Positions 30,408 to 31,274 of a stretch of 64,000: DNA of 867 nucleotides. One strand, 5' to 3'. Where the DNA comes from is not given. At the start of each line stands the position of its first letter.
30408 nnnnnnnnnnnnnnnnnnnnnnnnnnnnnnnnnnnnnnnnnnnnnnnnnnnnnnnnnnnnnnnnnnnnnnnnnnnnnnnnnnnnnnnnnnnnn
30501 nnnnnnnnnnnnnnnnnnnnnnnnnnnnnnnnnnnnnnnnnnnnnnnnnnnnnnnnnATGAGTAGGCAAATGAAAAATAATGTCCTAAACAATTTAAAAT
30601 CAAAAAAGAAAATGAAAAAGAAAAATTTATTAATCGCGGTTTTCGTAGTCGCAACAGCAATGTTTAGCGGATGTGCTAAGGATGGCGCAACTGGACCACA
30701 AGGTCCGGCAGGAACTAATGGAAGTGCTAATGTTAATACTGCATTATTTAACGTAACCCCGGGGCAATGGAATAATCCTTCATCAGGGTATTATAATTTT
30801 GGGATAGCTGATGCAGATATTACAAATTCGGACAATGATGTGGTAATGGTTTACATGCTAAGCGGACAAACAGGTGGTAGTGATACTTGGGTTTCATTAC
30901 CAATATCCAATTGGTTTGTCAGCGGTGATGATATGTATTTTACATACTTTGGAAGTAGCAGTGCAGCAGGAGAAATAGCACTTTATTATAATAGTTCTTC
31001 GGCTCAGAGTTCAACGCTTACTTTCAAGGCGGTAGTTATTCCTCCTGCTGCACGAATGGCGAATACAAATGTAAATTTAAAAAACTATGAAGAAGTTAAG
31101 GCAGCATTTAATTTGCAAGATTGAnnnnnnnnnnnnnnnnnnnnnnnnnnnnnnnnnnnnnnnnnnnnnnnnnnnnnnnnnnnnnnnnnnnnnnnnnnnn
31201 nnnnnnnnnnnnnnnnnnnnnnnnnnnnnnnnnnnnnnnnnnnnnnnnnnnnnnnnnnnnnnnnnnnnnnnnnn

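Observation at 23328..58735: Four sequence-unrelated tandem arrays all locked to a 21-bp (or 2 x 21 bp) period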

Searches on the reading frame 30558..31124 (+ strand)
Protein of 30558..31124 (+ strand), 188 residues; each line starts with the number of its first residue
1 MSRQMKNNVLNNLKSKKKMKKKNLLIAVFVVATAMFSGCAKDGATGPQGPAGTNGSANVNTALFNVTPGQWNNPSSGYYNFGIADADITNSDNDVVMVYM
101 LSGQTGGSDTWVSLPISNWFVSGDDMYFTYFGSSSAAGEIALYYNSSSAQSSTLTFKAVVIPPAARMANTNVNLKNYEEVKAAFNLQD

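Call 24: search_protein_families(library=pfam, max_evalue=0.01, proteins=[window:30558-31124:+])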
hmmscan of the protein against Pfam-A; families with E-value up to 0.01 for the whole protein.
window:30558-31124:+ (188 aa): 0 families

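Call 25: search_protein_families(library=ncbifam, max_evalue=0.01, proteins=[window:30558-31124:+])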
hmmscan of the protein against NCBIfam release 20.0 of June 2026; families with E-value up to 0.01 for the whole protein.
window:30558-31124:+ (188 aa): 0 families

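Call 94: search_protein_families(library=padloc, max_evalue=0.01, proteins=[window:30612-31124:+])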
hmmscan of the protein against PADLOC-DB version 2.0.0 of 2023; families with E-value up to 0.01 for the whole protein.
window:30612-31124:+ (170 aa): 0 families
